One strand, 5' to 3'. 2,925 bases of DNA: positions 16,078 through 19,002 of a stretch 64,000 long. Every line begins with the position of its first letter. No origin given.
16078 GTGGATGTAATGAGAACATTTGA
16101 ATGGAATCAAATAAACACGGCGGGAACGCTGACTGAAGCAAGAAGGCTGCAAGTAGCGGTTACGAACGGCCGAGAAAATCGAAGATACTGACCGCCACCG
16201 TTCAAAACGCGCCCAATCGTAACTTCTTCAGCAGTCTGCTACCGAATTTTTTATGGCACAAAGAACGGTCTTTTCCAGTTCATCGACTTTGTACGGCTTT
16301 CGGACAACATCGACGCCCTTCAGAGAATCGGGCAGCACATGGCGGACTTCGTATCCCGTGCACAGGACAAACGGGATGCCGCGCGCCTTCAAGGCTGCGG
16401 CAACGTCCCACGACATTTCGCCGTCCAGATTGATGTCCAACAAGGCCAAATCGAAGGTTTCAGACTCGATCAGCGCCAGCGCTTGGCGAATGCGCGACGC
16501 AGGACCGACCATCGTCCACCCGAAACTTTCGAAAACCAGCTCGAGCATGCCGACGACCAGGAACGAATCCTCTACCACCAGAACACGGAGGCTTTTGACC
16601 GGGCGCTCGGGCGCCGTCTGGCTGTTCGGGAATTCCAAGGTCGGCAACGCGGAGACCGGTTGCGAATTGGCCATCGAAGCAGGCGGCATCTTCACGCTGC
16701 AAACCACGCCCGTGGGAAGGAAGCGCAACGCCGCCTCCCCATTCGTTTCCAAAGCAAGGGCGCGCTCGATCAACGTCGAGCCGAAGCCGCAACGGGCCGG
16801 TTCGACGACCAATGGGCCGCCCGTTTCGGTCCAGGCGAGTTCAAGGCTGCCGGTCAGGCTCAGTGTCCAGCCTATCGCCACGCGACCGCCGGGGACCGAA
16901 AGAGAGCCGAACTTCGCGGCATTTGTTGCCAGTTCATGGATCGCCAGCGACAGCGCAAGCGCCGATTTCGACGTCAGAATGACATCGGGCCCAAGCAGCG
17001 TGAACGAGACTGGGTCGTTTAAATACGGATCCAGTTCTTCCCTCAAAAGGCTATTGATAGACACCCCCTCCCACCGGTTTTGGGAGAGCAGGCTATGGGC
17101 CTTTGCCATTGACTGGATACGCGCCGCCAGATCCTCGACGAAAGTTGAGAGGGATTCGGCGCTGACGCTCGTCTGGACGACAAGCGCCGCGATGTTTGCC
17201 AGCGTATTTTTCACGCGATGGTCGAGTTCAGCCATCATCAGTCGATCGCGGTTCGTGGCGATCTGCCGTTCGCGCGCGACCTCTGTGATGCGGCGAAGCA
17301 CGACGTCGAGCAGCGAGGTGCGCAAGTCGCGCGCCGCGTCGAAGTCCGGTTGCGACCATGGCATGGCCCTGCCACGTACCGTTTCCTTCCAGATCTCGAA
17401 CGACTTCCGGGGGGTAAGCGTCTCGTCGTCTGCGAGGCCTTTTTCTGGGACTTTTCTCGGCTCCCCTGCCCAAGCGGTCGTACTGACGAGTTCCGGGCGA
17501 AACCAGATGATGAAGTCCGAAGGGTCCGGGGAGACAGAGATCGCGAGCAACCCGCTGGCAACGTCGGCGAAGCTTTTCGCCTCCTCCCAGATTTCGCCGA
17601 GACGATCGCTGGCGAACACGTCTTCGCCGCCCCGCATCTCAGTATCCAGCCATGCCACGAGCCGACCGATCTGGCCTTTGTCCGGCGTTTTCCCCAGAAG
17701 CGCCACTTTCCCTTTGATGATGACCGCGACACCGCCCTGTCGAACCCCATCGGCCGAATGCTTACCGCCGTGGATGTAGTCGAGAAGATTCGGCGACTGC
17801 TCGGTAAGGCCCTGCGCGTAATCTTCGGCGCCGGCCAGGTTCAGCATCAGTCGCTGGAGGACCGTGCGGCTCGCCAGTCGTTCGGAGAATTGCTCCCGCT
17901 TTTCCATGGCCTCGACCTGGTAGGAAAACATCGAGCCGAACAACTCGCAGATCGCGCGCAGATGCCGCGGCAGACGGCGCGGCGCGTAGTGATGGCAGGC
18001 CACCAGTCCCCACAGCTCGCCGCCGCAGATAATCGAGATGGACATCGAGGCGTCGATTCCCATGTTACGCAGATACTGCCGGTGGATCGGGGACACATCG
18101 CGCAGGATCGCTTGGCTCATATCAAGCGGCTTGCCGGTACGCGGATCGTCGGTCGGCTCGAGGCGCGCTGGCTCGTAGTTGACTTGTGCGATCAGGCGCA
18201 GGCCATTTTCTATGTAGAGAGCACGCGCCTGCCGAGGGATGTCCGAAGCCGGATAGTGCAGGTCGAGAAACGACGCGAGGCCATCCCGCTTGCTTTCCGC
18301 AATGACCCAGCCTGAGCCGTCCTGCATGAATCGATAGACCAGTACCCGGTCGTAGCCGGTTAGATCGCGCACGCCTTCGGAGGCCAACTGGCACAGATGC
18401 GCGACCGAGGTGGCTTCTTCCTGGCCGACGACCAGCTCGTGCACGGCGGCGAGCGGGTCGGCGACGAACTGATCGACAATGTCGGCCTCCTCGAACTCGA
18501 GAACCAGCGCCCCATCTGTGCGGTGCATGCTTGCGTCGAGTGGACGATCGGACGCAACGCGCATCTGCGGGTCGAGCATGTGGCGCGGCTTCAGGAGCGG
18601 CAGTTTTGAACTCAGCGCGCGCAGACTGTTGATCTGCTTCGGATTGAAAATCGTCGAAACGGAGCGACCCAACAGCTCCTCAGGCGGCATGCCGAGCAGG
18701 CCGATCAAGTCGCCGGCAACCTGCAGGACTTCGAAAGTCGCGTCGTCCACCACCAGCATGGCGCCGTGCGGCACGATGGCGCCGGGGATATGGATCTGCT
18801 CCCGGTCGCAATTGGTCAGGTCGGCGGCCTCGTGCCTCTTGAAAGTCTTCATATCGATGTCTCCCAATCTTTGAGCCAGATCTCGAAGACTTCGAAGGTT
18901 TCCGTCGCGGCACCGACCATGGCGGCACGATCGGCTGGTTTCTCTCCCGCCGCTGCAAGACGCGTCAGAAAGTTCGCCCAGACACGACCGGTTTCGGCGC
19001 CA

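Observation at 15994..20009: bphO-bphP photosensory pair bracketed by a 37-nt direct repeat of the tRNA-Pro 3' end: candidate tRNA-integrated islet without integrase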

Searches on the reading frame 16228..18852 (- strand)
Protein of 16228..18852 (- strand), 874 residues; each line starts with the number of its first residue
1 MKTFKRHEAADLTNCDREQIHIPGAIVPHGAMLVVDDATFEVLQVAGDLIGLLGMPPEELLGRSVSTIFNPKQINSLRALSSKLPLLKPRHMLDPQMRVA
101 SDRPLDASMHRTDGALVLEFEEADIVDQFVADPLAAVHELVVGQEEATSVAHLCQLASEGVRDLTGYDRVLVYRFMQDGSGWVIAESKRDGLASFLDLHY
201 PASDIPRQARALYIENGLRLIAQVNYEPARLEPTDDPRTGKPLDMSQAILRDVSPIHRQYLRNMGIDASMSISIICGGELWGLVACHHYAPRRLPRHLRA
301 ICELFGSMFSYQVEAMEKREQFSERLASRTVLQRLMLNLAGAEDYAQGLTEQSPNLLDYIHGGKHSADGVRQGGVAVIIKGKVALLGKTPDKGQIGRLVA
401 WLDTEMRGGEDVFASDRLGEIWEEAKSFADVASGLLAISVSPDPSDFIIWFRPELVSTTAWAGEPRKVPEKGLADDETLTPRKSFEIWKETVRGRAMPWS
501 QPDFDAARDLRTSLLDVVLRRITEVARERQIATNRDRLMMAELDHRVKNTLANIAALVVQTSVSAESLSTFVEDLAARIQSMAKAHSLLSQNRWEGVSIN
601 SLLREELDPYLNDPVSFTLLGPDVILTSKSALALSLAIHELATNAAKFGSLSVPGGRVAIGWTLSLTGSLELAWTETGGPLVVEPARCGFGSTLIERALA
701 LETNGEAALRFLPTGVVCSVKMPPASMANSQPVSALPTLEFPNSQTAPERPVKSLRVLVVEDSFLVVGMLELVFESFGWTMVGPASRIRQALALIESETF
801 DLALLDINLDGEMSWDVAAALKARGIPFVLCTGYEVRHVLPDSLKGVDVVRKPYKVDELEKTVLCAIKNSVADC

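Call 7: search_protein_families(library=pfam, proteins=[window:16228-18852:-])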
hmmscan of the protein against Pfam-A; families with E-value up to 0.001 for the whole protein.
window:16228-18852:- (874 aa): 6 families
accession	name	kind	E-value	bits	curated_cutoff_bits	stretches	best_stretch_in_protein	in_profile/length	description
PF00360.26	PHY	-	3.6e-50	170.3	27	1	330-521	3-181/183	Phytochrome region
PF07536.20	HWE_HK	-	2.1e-23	83.3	22.8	1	542-623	1-83/83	HWE histidine kinase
PF08446.17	PAS_2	-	2.8e-21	76.7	21.4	1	15-122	1-106/107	PAS fold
PF01590.32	GAF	-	2.5e-15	57.6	22.4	1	153-314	5-130/133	GAF domain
PF00072.30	Response_reg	-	9.1e-10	39.1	30.2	1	757-863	1-110/111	Response regulator receiver domain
PF07568.18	HisKA_2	-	4.5e-09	36.7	22.3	1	542-604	1-66/76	Histidine kinase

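Call 15: find_encoding_contigs(protein=window:16228-18852:-, flank=10000, max_places=10)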
Protein window:16228-18852:- (874 aa): 2 contigs read that carry it; 2 places shown.
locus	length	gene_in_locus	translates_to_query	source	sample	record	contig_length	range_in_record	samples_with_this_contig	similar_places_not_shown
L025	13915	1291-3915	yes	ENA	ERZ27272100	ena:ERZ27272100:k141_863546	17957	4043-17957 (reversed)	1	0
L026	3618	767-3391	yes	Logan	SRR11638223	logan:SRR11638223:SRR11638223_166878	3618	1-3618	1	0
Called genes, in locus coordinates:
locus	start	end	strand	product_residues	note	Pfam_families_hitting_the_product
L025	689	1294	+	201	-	PF01126:Heme_oxygenase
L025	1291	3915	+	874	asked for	PF08446:PAS_2, PF01590:GAF, PF00360:PHY, PF07536:HWE_HK, PF07568:HisKA_2, PF00072:Response_reg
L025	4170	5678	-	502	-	PF01970:TctA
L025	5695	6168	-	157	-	PF07331:TctB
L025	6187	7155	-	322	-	PF03401:TctC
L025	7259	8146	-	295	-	PF02668:TauD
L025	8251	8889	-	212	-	PF11158:DUF2938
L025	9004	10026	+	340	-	PF00248:Aldo_ket_red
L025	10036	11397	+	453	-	PF00753:Lactamase_B, PF12706:Lactamase_B_2, PF10996:Beta-Casp, PF07521:RMMBL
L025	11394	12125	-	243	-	PF00392:GntR, PF07729:FCD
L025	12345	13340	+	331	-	PF12974:Phosphonate-bd (faint), PF09084:NMT1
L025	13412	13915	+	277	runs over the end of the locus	PF00528:BPD_transp_1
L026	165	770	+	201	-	PF01126:Heme_oxygenase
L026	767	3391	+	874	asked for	PF08446:PAS_2, PF01590:GAF, PF00360:PHY, PF07536:HWE_HK, PF07568:HisKA_2, PF00072:Response_reg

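Call 30: find_homologous_proteins(query=window:16228-18852:-, max_evalue=1e-50)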
Query window:16228-18852:- (874 aa): 7503 proteins with E <= 1e-50 among 8000 candidates; the best 120 are listed.
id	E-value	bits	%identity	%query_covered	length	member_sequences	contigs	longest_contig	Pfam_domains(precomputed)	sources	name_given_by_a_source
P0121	0.0e+0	1608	100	82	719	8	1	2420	PF01590.33,PF00360.27,PF07536.21,PF00072.31,PF07568.19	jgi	jgi:light-regulated signal transduction histidine kinase (bacteriophytochrome)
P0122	0.0e+0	1437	74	98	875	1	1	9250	PF08446.18,PF01590.33,PF00360.27,PF07536.21,PF00072.31,PF07568.19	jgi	jgi:two-component system, chemotaxis family, sensor kinase Cph1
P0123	0.0e+0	1431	74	98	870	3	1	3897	PF08446.18,PF01590.33,PF00360.27,PF07536.21,PF00072.31,PF07568.19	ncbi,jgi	jgi:chemotaxis family two-component system sensor kinase Cph1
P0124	0.0e+0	1429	74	99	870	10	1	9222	PF08446.18,PF01590.33,PF00360.27,PF07536.21,PF00072.31,PF07568.19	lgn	-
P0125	0.0e+0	1418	73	99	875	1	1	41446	PF08446.18,PF01590.33,PF00360.27,PF07536.21,PF00072.31,PF07568.19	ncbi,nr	ncbi:MAG: GAF domain-containing protein [Telmatospirillum sp.]|nr:GAF domain-containing protein [Tel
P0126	0.0e+0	1411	73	99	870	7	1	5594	PF08446.18,PF01590.33,PF00360.27,PF07536.21,PF00072.31,PF07568.19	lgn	-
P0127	0.0e+0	1410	72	99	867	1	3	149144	PF08446.18,PF01590.33,PF00360.27,PF07536.21,PF00072.31,PF07568.19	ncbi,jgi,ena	jgi:light-regulated signal transduction histidine kinase (bacteriophytochrome)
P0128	0.0e+0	1404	74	98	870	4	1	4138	PF08446.18,PF01590.33,PF00360.27,PF07536.21,PF00072.31,PF07568.19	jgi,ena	jgi:light-regulated signal transduction histidine kinase (bacteriophytochrome)/CheY-like chemotaxis 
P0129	0.0e+0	1394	73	98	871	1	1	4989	PF08446.18,PF01590.33,PF00360.27,PF07536.21,PF00072.31,PF07568.19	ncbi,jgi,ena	jgi:light-regulated signal transduction histidine kinase (bacteriophytochrome)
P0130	0.0e+0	1386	72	98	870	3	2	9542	PF08446.18,PF01590.33,PF00360.27,PF07536.21,PF00072.31,PF07568.19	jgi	-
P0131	0.0e+0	1384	72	98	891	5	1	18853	PF08446.18,PF01590.33,PF00360.27,PF07536.21,PF00072.31,PF07568.19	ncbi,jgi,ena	jgi:light-regulated signal transduction histidine kinase (bacteriophytochrome)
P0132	0.0e+0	1384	72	99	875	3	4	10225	PF08446.18,PF01590.33,PF00360.27,PF07536.21,PF00072.31,PF07568.19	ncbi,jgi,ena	jgi:light-regulated signal transduction histidine kinase (bacteriophytochrome)/CheY-like chemotaxis 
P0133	0.0e+0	1381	71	98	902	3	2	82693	PF08446.18,PF01590.33,PF00360.27,PF07536.21,PF00072.31,PF07568.19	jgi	jgi:light-regulated signal transduction histidine kinase (bacteriophytochrome)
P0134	0.0e+0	1379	70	99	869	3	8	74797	PF08446.18,PF01590.33,PF00360.27,PF07536.21,PF00072.31,PF07568.19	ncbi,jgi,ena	jgi:light-regulated signal transduction histidine kinase (bacteriophytochrome)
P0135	0.0e+0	1378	71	98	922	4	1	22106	PF08446.18,PF01590.33,PF00360.27,PF07536.21,PF00072.31,PF07568.19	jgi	jgi:light-regulated signal transduction histidine kinase (bacteriophytochrome)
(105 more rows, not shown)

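Call 48: find_encoding_contigs(protein=P0125, flank=10000, max_places=2)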
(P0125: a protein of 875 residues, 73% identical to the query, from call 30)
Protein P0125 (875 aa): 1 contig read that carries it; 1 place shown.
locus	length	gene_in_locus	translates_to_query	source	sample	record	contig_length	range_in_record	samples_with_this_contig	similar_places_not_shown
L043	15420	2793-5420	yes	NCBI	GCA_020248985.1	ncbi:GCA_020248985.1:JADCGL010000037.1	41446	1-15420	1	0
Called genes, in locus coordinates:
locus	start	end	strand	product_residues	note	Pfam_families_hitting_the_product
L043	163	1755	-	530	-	PF04244:DPRP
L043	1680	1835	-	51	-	PF10013:DUF2256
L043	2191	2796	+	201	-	PF01126:Heme_oxygenase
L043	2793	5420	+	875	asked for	PF08446:PAS_2, PF01590:GAF, PF00360:PHY, PF07536:HWE_HK, PF07568:HisKA_2, PF00072:Response_reg (weak)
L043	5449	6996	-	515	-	PF00117:GATase, PF07722:Peptidase_C26, PF02540:NAD_synthase (faint), PF03054:tRNA_Me_trans (faint), PF00958:GMP_synt_C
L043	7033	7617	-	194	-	PF00583:Acetyltransf_1, PF13673:Acetyltransf_10 (weak), PF13508:Acetyltransf_7, PF08445:FR47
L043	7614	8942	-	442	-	PF22458:RsmF-B_ferredox, PF01209:Ubie_methyltran (weak), PF01189:Methyltr_RsmB-F, PF13847:Methyltransf_31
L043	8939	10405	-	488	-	PF00478:IMPDH, PF00571:CBS, PF03060:NMO, PF01070:FMN_dh (weak)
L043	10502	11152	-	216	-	PF01728:FtsJ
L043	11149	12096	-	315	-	PF02541:Ppx-GppA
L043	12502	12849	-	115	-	-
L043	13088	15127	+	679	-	PF02743:dCache_1 (weak), PF00015:MCPsignal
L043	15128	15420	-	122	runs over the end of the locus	PF00892:EamA, PF04342:DMT_6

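Call 49: find_encoding_contigs(protein=P0127, flank=10000, max_places=3)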
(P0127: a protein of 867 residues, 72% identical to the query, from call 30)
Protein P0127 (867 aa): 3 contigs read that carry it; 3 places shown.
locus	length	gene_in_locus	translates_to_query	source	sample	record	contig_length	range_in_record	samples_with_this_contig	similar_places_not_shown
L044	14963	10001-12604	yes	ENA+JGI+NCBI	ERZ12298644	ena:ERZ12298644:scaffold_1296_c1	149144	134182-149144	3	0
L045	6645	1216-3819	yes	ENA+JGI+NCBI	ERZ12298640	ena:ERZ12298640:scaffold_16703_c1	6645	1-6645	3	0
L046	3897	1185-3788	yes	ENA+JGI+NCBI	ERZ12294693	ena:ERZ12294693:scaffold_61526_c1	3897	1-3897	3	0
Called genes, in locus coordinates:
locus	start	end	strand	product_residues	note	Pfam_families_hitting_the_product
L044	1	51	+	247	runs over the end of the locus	PF14329:DUF4386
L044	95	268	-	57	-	PF01381:HTH_3 (weak), PF13560:HTH_31 (weak)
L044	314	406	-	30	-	-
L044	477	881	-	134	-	PF01850:PIN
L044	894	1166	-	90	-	PF07704:PSK_trans_fac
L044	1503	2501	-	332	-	PF00561:Abhydrolase_1, PF12146:Hydrolase_4, PF12697:Abhydrolase_6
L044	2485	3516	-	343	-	PF00005:ABC_tran, PF13304:AAA_21 (faint)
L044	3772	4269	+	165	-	PF10722:YbjN (weak)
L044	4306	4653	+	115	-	-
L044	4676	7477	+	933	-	PF02739:5_3_exonuc_N, PF01367:5_3_exonuc, PF01612:DNA_pol_A_exo1, PF00476:DNA_pol_A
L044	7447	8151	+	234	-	PF03942:DTW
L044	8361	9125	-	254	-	-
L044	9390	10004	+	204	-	PF01126:Heme_oxygenase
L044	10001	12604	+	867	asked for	PF08446:PAS_2, PF01590:GAF, PF00360:PHY, PF07536:HWE_HK, PF07568:HisKA_2, PF00072:Response_reg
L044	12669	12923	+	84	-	-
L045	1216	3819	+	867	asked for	PF08446:PAS_2, PF01590:GAF, PF00360:PHY, PF07536:HWE_HK, PF07568:HisKA_2, PF00072:Response_reg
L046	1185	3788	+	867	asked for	PF08446:PAS_2, PF01590:GAF, PF00360:PHY, PF07536:HWE_HK, PF07568:HisKA_2, PF00072:Response_reg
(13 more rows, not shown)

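Call 57: find_related_loci(query=window:16228-18852:-, collection=metagenome_contigs, flank=10000)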
Query window:16228-18852:- (874 aa) in metagenome_contigs; peptide patterns used: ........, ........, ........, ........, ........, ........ (x = any residue, [..] = any of these).
194 stretches matched a pattern; 109 encode a relative of the query (tblastn E <= 1e-3); the best 80 are kept; 80 distinct loci.
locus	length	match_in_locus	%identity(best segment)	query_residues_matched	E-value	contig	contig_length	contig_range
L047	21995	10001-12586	74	7-869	0e+0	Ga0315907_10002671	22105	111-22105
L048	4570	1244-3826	70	7-868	0e+0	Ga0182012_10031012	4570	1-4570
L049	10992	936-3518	70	7-868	0e+0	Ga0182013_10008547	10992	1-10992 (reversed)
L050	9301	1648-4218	72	11-868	0e+0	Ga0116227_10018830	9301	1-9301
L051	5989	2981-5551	72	11-868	0e+0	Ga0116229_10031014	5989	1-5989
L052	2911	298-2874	70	11-870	0e+0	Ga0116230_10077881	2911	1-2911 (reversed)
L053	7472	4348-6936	70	5-867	0e+0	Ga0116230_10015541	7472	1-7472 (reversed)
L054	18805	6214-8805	70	9-872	0e+0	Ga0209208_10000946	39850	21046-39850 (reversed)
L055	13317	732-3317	69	11-872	0e+0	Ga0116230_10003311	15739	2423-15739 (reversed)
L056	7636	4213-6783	68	11-869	0e+0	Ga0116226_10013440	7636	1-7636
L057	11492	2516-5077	69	11-864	0e+0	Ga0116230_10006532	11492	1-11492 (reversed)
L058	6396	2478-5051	68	11-869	0e+0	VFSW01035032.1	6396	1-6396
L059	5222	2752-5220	70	3-826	0e+0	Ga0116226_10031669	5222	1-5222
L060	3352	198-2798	62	5-871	0e+0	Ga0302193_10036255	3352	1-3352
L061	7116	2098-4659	62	8-861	0e+0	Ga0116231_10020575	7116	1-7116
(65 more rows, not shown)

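Call 75: search_solved_structures(query=window:16228-18852:-, max_evalue=1e-30)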
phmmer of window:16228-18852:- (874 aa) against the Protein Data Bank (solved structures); distinct sequences matched with E-value up to 1e-30: 93 (the best 60 are shown).
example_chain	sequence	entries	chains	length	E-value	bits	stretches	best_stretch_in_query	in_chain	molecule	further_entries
9jry_A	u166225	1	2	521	1e-118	400.7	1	9-524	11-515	FiDCB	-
6bap_A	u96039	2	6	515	2.8e-112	379.4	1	8-524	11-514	Photoreceptor-histidine kinase BphP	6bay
6bao_A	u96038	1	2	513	1.5e-110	373.7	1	8-521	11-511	Photoreceptor-histidine kinase BphP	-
6g1y_A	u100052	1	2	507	3e-99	336.2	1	10-519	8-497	Bacteriophytochrome protein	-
8uph_A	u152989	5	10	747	3.2e-99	336.2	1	10-548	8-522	Bacteriophytochrome (Light-regulated signal transduction histidine kinase)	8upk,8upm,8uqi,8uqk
9ys3_A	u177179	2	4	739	6.3e-99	335.2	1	12-548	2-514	Bacteriophytochrome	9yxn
9g8d_A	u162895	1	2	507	1.2e-98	334.3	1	10-519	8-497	histidine kinase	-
9rn8_A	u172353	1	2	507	4.3e-98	332.4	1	10-519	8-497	histidine kinase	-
9g8c_A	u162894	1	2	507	4.3e-98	332.4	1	10-519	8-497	histidine kinase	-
4r70_A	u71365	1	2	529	3.7e-97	329.4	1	9-524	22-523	Bacteriophytochrome (Light-regulated signal transduction histidine kinase), PhyB2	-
8u4x_A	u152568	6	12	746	1.6e-96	327.3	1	12-586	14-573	histidine kinase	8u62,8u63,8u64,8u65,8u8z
6g1z_A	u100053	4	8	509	5.6e-96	325.4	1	10-519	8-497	Bacteriophytochrome protein | histidine kinase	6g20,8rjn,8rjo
8rjm_A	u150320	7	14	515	5.7e-96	325.4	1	10-520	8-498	histidine kinase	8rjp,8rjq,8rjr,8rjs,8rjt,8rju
7jr5_A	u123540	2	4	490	8.5e-96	324.8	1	10-514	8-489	Photoreceptor-histidine kinase BphP | histidine kinase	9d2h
6ptq_A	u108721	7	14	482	1.9e-95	323.7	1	11-514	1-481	Photoreceptor-histidine kinase BphP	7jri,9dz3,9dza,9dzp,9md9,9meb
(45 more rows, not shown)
